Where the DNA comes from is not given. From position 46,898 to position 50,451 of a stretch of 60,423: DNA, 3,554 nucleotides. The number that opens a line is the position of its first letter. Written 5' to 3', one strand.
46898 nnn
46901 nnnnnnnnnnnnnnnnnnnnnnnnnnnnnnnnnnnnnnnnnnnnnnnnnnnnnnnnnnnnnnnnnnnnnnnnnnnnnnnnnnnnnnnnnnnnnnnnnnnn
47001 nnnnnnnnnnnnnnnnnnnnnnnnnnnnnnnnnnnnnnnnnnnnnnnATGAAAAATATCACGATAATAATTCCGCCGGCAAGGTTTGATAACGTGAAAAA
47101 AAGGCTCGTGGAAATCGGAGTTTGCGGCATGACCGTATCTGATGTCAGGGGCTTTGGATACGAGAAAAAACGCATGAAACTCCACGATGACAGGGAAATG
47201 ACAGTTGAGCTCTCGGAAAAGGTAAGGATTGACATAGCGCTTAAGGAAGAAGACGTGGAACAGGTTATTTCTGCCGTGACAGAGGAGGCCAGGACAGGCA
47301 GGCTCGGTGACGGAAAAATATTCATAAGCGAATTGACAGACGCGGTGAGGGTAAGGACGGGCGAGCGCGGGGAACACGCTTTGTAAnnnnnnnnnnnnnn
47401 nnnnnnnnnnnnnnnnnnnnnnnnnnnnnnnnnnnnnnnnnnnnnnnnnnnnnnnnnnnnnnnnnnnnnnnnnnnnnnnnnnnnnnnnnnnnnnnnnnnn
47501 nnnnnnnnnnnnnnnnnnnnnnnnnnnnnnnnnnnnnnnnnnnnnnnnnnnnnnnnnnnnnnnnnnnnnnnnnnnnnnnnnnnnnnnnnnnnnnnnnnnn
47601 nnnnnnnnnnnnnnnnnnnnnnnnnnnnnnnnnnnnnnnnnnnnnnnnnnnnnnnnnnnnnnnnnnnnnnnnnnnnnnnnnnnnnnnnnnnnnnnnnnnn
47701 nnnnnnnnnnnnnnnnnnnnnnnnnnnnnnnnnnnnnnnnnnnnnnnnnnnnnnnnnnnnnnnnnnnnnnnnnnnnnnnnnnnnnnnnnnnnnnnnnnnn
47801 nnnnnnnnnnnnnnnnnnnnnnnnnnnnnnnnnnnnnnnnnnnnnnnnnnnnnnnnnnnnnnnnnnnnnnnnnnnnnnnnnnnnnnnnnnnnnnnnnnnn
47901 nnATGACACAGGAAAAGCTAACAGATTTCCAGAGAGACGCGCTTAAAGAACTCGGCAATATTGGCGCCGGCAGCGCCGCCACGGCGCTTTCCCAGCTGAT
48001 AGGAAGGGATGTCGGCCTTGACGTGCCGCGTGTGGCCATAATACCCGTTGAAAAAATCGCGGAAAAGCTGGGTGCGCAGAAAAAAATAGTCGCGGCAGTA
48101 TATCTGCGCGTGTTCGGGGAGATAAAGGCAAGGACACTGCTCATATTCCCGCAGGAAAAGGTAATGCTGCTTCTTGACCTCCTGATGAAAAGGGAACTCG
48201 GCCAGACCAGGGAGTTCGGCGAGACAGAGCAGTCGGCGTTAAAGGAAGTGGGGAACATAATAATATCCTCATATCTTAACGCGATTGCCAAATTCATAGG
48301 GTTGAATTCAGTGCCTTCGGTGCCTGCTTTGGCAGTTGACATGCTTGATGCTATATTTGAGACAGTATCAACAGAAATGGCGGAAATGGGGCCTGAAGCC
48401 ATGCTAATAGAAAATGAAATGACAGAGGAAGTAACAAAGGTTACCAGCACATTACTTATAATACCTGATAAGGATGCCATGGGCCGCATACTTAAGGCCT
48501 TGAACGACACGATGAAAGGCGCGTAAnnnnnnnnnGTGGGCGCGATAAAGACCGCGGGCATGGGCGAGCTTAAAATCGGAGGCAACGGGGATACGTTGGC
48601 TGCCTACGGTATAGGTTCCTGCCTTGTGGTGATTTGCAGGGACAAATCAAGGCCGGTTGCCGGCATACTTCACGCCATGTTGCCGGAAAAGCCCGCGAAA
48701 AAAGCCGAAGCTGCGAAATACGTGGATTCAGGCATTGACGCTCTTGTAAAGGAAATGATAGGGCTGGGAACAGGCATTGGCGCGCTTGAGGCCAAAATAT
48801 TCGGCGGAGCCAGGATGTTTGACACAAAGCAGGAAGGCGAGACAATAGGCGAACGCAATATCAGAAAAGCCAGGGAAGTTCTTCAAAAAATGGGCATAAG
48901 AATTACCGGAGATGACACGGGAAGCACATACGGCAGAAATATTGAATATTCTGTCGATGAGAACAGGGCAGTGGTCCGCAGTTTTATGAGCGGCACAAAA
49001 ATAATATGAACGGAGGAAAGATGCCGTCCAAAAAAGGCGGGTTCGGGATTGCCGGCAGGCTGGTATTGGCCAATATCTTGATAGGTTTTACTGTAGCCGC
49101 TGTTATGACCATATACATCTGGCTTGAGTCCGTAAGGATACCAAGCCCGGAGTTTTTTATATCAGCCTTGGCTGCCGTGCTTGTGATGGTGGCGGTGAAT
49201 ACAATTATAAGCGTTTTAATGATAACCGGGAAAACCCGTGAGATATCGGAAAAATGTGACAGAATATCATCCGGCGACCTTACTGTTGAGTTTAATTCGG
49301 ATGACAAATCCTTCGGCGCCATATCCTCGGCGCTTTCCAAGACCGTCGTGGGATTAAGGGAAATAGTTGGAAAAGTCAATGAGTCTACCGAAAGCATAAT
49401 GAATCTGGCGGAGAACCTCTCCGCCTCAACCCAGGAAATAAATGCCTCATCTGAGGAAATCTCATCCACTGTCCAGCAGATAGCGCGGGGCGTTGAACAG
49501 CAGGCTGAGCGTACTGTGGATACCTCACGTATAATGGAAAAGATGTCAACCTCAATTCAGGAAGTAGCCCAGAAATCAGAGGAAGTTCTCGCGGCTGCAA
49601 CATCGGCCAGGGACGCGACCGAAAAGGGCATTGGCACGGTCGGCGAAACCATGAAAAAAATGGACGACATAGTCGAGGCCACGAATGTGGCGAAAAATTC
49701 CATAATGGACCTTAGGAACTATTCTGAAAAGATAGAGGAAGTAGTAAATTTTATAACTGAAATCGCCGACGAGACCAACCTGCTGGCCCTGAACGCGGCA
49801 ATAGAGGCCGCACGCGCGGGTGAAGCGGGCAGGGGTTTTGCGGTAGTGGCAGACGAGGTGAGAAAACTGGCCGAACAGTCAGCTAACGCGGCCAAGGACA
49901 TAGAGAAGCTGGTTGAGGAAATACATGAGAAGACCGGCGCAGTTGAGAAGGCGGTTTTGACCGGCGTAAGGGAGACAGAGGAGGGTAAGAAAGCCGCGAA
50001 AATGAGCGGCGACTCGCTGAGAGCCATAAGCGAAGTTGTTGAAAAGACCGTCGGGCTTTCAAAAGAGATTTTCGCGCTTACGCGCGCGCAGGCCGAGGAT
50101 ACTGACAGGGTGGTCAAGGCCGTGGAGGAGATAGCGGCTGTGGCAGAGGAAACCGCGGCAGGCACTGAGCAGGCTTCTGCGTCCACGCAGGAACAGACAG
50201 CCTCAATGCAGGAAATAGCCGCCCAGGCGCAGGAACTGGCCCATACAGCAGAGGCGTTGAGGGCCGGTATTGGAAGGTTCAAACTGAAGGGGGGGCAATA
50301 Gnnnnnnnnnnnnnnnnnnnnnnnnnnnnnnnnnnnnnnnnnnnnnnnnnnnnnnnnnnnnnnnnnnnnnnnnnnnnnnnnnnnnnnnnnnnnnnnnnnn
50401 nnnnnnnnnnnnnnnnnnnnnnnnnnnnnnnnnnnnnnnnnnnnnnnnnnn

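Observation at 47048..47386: Divergent P-II protein translationally coupled inside the chemosensory locus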

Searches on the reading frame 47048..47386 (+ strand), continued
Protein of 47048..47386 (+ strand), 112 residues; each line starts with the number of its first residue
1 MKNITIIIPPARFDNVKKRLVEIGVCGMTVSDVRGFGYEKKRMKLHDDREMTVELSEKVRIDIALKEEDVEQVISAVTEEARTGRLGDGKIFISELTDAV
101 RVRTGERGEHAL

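Call 36: find_encoding_contigs(protein=P0068, flank=10000, max_places=3)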
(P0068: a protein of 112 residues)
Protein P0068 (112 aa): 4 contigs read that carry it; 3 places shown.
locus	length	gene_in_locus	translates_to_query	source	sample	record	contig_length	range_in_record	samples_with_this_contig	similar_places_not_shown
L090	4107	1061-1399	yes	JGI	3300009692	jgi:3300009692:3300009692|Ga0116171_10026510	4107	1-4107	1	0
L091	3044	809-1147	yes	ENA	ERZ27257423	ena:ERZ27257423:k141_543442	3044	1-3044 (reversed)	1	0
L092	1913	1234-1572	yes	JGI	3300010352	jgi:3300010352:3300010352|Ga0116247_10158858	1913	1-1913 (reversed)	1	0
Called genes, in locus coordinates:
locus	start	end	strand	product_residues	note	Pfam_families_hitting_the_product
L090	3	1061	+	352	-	?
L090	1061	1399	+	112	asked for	PF00543:P-II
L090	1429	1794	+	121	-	PF00072:Response_reg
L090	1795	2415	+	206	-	PF13690:CheX (faint), PF04509:CheC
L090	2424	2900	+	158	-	PF03975:CheD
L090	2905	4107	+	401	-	?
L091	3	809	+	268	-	?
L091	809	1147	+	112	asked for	PF00543:P-II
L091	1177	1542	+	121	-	PF00072:Response_reg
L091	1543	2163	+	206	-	PF13690:CheX (faint), PF04509:CheC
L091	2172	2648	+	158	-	PF03975:CheD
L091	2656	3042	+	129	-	?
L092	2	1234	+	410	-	?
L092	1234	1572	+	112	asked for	PF00543:P-II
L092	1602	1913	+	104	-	?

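Call 58: search_protein_families(library=ncbifam, proteins=[L005:7204-7815:+], max_evalue=0.001)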
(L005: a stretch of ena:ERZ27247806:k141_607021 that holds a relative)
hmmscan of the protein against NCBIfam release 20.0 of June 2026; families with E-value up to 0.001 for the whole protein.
L005:7204-7815:+ (203 aa): 4 families
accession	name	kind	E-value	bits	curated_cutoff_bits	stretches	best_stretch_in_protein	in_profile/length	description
NF053729.1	c-di-GMP_motif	domain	2.3e-16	59.3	38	1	13-62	2-51/53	cyclic di-GMP-binding domain-containing protein, MshE-related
NF007903.0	PRK10612.1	equivalog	6.8e-11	42.2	260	1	62-184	15-137/167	chemotaxis protein CheW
NF012033.0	PRK15489.1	equivalog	1.4e-07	30.1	537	1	3-57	483-537/703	glycosyl transferase family protein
NF008411.1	PRK11234.1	equivalog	0.0007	18.1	1170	1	8-65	479-535/723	cyclic di-3',5'-guanylate-activated glycosyltransferase NfrB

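Call 70: predict_structure(alignment_id=A3)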
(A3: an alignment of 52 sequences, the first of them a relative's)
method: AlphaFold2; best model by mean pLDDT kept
length: 112 residues; sequences in the alignment: 52
mean_pLDDT: 89.2   pTM: 0.80
mean pLDDT of the five models: 89.2, 87.9, 87.6, 86.5, 85.8
residues with pLDDT >= 90: 82; 70-90: 14; 50-70: 12; < 50: 4
segments of 3 or more residues with pLDDT < 50: none
pLDDT, mean of each block of 10 residues (from residue 1): 97 97 94 82 53 81 97 98 88 97 95 92
secondary structure, 60 per line:
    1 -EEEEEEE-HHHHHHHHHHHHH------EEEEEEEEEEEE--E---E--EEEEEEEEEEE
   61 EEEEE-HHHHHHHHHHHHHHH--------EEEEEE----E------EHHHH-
elements in order: E2-8 H10-22 E29-40 E50-65 H67-81 E90-95 H108-111
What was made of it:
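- On P-II superfamily, GlnB-like (Pfam PF00543): The T-loop apex has pLDDT 53 (call 70).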

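Call 73: fold_search(model_id=the predicted structure, library=pdb)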
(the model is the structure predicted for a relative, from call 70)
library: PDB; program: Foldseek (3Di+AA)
matches with E <= 10: 1444; with E <= 0.001: 235
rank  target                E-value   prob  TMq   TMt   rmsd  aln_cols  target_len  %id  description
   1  2xzw_G                1.7e-13  1.00  0.84  0.85   4.9       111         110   44  STRUCTURE OF PII FROM SYNECHOCOCCUS ELONGATUS IN COMPLEX WITH 2- OXOGLUTARATE AT LOW 2-OG CONCENTRATIONS (released 2010-12-08)
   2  6yc6_B                1.8e-13  1.00  0.81  0.84   6.1       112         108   41  Structure of C. glutamicum GlnK (released 2021-03-24)
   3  2j9d_E                2.7e-13  1.00  0.82  0.79   3.7       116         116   46  Structure of GlnK1 with bound effectors indicates regulatory mechanism for ammonia uptake (released 2007-01-16)
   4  2j9d_C                3.2e-13  1.00  0.84  0.81   5.1       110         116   45  Structure of GlnK1 with bound effectors indicates regulatory mechanism for ammonia uptake (released 2007-01-16)
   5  7p52                  3.4e-13  1.00  0.85  0.85   4.8       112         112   46  GlnK1 from Methanocaldococcus jannaschii with Mg-ATP and 2-oxoglutarate at a resolution of 1.2 A (released 2021-10-06)
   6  2v5h_I                3.4e-13  1.00  0.81  0.84   5.1       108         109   44  Controlling the storage of nitrogen as arginine: the complex of PII and acetylglutamate kinase from Synechococcus elon (released 2007-10-16)
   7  7p4v                  3.7e-13  1.00  0.84  0.83   6.1       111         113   46  GlnK1 from Methanothermococcus thermolithotrophicus with dADP at a resolution of 1.94 A (released 2021-10-06)
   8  2v5h_J                3.9e-13  1.00  0.84  0.86   5.0       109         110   44  Controlling the storage of nitrogen as arginine: the complex of PII and acetylglutamate kinase from Synechococcus elon (released 2007-10-16)
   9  2j9d_J                4.2e-13  1.00  0.83  0.81   5.4       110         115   45  Structure of GlnK1 with bound effectors indicates regulatory mechanism for ammonia uptake (released 2007-01-16)
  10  2j9d_F                4.4e-13  1.00  0.82  0.81   4.6       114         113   46  Structure of GlnK1 with bound effectors indicates regulatory mechanism for ammonia uptake (released 2007-01-16)
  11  3mhy_B                4.7e-13  1.00  0.85  0.85   3.9       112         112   41  A New PII Protein Structure (released 2010-06-09)
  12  3n5b_A                4.7e-13  1.00  0.84  0.84   6.0       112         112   43  The complex of PII and PipX from Anabaena (released 2010-09-01)
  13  6yc6_C                6.4e-13  1.00  0.81  0.85   5.9       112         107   41  Structure of C. glutamicum GlnK (released 2021-03-24)
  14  3lf0_B                7.3e-13  1.00  0.81  0.81   6.8       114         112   41  Crystal structure of the ATP bound Mycobacterium tuberculosis nitrogen regulatory PII protein (released 2010-07-07)
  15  2xzw_F                8.3e-13  1.00  0.83  0.86   3.2       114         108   41  STRUCTURE OF PII FROM SYNECHOCOCCUS ELONGATUS IN COMPLEX WITH 2- OXOGLUTARATE AT LOW 2-OG CONCENTRATIONS (released 2010-12-08)
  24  2eg1                  1.6e-12  1.00  0.83  0.97   0.7       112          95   45  The crystal structure of PII protein (released 2008-03-04)
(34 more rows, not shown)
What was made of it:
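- On P-II superfamily, GlnB-like (Pfam PF00543): Best PDB matches are all P-II, TM 0.8-0.87 (call 73).
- Checked: The AlphaFold2 model has pLDDT 89 and a beta-alpha-beta-beta-alpha-beta order, and its best PDB matches are all GlnB/GlnK with TM 0.8-0.87 (calls 70, 73).
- All best fold matches are GlnB/GlnK type (call 73).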

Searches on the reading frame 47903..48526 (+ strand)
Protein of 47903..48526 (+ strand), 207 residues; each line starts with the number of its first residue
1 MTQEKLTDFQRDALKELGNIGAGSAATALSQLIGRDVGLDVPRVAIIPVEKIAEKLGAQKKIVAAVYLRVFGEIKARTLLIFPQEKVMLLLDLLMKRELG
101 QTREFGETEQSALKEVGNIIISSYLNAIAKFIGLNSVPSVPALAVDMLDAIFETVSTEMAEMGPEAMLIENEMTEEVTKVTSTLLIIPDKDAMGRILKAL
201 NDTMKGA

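Call 4: search_protein_families(library=pfam, proteins=[window:47903-48526:+], max_evalue=0.01)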
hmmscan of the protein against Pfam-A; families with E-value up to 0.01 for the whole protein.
window:47903-48526:+ (207 aa): 2 families
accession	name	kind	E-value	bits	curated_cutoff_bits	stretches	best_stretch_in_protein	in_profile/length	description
PF04509.17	CheC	-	7e-21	74.3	22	2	9-44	1-36/38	CheC-like family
PF13690.11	CheX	-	7.8e-07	29.5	27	1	4-59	36-87/94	Chemotaxis phosphatase CheX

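Call 5: search_protein_families(library=ncbifam, proteins=[window:47903-48526:+], max_evalue=0.01)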
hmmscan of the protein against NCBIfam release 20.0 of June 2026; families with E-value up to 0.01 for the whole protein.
window:47903-48526:+ (207 aa): 4 families
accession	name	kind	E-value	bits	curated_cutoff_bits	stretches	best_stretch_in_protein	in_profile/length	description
NF041093.1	CheC_Thtogales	equivalog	3.2e-50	170.8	250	1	4-200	1-199/201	CheY-P phosphatase CheC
NF005995.1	PRK08119.1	equivalog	1.6e-17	64.1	218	1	3-133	31-159/376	flagellar motor switch phosphatase FliY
NF005275.1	PRK06782.1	equivalog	4.8e-14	52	681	1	5-132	209-334/516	flagellar motor switch protein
NF041094.1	CheX_Thtogales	equivalog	0.00022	21.1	280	0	1-44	76-118/152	CheY-P phosphatase CheX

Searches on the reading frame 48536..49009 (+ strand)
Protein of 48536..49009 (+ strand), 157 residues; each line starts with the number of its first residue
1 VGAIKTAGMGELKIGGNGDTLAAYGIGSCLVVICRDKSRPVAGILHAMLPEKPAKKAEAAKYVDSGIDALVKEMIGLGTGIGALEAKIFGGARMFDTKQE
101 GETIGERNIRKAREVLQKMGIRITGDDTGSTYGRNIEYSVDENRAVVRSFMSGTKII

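Call 5: search_protein_families(library=ncbifam, proteins=[window:48536-49009:+], max_evalue=0.01)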
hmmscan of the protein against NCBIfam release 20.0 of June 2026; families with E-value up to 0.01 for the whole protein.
window:48536-49009:+ (157 aa): 9 families
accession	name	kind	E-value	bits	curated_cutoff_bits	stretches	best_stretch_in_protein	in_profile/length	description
NF041119.1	CheD_Thtga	equivalog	1.7e-36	126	240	1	6-156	4-155/160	chemoreceptor glutamine deamidase/glutamate methylesterase CheD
NF010018.0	PRK13495.1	equivalog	1.3e-32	113.2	243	1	6-155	5-153/159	chemoreceptor glutamine deamidase CheD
NF010015.0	PRK13490.1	equivalog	1.7e-21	77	251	1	7-155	8-160/162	chemoreceptor glutamine deamidase CheD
NF010013.0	PRK13487.1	equivalog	2.2e-21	76.2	223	1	20-150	40-170/201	chemoreceptor glutamine deamidase CheD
NF010014.0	PRK13489.1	equivalog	8.4e-17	62.1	290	1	23-150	38-168/238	chemoreceptor glutamine deamidase CheD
NF010019.0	PRK13497.1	equivalog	9.7e-17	61.3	313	1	10-145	15-150/184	chemoreceptor glutamine deamidase CheD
NF010020.0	PRK13498.1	equivalog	4.5e-15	55.9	236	1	20-144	24-152/168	chemoreceptor glutamine deamidase CheD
NF010017.0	PRK13494.1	equivalog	2.6e-10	40.1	285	1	26-156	33-162/163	chemoreceptor glutamine deamidase CheD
NF010016.0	PRK13493.1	equivalog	8.4e-07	29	369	1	20-148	58-193/227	chemoreceptor glutamine deamidase CheD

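Call 6: search_protein_families(library=pfam, proteins=[window:48536-49009:+], max_evalue=0.001)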
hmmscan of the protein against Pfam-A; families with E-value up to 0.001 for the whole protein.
window:48536-49009:+ (157 aa): 1 family
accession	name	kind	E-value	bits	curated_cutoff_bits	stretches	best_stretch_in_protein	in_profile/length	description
PF03975.18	CheD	-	2.1e-27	95.8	25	1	48-148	1-107/108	CheD chemotactic sensory transduction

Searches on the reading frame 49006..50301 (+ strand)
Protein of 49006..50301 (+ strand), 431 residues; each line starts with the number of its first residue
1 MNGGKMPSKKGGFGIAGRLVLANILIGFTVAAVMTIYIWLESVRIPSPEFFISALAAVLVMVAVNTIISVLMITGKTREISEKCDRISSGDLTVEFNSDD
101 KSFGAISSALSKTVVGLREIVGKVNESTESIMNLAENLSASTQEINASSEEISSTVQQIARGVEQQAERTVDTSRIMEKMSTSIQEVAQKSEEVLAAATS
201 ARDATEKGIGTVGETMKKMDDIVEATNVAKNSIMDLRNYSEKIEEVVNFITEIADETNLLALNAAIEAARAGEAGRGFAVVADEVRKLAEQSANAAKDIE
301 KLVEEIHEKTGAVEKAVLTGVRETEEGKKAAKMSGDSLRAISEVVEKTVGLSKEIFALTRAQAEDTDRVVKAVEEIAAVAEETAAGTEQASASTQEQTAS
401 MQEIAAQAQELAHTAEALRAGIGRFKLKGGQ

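Call 5: search_protein_families(library=ncbifam, proteins=[window:49006-50301:+], max_evalue=0.01)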
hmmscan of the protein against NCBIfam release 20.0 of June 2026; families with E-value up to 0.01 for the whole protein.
window:49006-50301:+ (431 aa): 15 families
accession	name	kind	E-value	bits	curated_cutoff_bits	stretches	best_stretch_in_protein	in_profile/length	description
NF058645.1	MCPCtpMPsAe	equivalog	9.9e-36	123.6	900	1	56-401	212-545/558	methyl-accepting chemotaxis protein CtpM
NF041847.1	transduc_aer2_vibrio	equivalog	3.1e-32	111.7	1200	1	119-399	488-740/804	aerotaxis transducer Aer2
NF047851.1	MCPCitTducer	equivalog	3.5e-27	95.7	900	1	55-423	200-512/553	methyl-accepting chemotaxis citrate transducer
NF011622.0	PRK15048.1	equivalog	1.2e-26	94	900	1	53-415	197-519/553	methyl-accepting chemotaxis protein II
NF011615.0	PRK15041.1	equivalog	8.4e-25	87.4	947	1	52-401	197-508/554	methyl-accepting chemotaxis protein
NF007309.0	PRK09793.1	equivalog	5.1e-21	75.2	903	1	51-399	192-499/533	methyl-accepting chemotaxis protein IV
NF050802.1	AspChtxCcaA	equivalog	5.1e-21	74.7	1300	1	225-313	554-646/700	aspartate chemotaxis receptor CcaA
TIGR00996.1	Mtu_fam_mce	paralog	9.5e-07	28.3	140.5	1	120-252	158-287/291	MCE family protein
TIGR04523.1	Mplasa_alph_rch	subfamily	4.6e-05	21.6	270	0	118-260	85-230/745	helix-rich protein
TIGR03752.1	conj_TIGR03752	hypoth_equivalog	9.3e-05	21.9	241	1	58-249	5-202/471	TIGR03752 family integrating conjugative element protein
NF042953.1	Hhe_antiphage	equivalog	0.00054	17.4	2000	1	74-256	575-757/1797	DUF4011 domain-containing anti-phage protein Hhe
TIGR02168.1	SMC_prok_B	equivalog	0.00067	17.5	567.35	2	159-426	663-930/1181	chromosome segregation protein SMC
NF033917.0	antiphage_ZorA_4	subfamily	0.00092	18.2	500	1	113-258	161-304/413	anti-phage ZorAB system protein ZorA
NF002572.0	PRK02224.1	equivalog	0.0026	16.1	1087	1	119-418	300-591/888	DNA double-strand break repair ATPase Rad50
NF058533.1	antiphage_ProA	equivalog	0.0027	15.1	1500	1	87-418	715-1049/1903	anti-phage protein ProA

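Call 6: search_protein_families(library=pfam, proteins=[window:49006-50301:+], max_evalue=0.001)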
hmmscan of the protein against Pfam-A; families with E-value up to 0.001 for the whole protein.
window:49006-50301:+ (431 aa): 3 families
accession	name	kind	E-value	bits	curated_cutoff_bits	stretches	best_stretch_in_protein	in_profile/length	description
PF00015.26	MCPsignal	-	2.8e-46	157.9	34.6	1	231-379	23-171/172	Methyl-accepting chemotaxis protein (MCP) signalling domain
PF10046.14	BLOC1_2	-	1.3e-05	25.9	33.4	0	337-418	3-84/96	Biogenesis of lysosome-related organelles complex-1 subunit 2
PF04108.17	ATG17_like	-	5.8e-05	23.2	43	0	96-245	128-279/355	Autophagy protein ATG17-like domain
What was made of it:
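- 49006..50301 (+): MCP with two N-terminal transmembrane helices and almost no periplasmic loop (no ligand-binding domain). Pfam MCPsignal (call 6).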
